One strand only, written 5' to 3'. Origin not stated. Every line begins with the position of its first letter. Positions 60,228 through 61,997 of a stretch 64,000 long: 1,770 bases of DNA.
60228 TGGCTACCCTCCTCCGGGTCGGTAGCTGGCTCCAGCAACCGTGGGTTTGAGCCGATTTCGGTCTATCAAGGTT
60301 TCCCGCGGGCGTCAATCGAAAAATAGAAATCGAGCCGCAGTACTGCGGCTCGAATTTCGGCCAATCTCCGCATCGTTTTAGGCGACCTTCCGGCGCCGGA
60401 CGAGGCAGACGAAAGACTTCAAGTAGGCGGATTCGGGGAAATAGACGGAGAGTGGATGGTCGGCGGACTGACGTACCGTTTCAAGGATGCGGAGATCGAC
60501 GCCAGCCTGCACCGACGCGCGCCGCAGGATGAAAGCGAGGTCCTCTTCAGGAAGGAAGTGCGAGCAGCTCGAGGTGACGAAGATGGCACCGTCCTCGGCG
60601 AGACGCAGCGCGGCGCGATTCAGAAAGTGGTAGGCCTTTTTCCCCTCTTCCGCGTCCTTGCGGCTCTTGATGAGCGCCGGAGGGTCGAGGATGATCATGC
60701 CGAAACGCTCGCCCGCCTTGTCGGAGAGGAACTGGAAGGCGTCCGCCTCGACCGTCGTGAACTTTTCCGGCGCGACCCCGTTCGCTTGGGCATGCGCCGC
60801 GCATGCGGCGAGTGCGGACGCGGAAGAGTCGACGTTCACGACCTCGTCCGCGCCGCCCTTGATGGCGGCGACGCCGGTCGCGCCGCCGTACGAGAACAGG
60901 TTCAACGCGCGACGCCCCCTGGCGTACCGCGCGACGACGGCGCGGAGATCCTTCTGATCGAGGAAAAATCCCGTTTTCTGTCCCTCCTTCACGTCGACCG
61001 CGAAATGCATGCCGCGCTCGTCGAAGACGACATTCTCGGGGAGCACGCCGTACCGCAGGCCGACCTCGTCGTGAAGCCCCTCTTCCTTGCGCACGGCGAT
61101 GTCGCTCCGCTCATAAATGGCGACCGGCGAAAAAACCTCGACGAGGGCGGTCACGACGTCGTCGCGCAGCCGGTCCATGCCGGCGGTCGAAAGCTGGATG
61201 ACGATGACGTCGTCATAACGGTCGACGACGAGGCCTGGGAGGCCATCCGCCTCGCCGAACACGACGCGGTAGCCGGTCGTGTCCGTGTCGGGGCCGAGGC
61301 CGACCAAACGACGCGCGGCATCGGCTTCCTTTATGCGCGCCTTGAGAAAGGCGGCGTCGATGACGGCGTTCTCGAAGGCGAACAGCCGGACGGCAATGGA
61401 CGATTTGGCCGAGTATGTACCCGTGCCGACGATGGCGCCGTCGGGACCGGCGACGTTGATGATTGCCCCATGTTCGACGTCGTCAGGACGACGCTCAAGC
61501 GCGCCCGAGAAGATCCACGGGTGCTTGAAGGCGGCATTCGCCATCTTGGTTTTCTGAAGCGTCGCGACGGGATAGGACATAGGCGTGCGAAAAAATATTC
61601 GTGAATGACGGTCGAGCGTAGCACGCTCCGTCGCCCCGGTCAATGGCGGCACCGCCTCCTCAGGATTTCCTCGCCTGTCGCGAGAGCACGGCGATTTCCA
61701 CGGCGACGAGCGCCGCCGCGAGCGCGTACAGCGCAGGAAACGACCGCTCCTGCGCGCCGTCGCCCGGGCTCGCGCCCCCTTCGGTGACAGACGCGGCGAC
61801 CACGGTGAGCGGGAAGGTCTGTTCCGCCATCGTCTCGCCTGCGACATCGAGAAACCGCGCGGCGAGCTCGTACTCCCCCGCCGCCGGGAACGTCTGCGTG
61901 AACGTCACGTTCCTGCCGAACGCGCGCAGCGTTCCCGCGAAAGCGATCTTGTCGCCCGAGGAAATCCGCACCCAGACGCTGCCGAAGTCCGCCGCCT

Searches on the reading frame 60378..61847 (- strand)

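Call 94: search_protein_families(library=pfam, proteins=[window:60378-61847:-], max_evalue=0.01)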
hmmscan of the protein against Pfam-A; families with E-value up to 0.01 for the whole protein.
window:60378-61847:- (489 aa): 6 families
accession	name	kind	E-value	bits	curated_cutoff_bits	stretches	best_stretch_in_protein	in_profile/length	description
PF10672.15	Methyltrans_SAM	-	1e-18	68.1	27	1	267-396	80-210/286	S-adenosylmethionine-dependent methyltransferase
PF17785.7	PUA_3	-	4.2e-13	49.3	22.6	1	97-158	3-64/64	PUA-like domain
PF03602.21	Cons_hypoth95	-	2.5e-07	31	24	1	305-390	36-122/182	Conserved hypothetical protein 95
PF05175.20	MTS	-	0.00022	21.4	23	1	324-425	45-139/170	Methyltransferase small domain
PF13847.12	Methyltransf_31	-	0.0035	17.5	27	1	331-429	26-113/145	Methyltransferase domain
PF13649.12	Methyltransf_25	-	0.0084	17.2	27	0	326-384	14-67/97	Methyltransferase domain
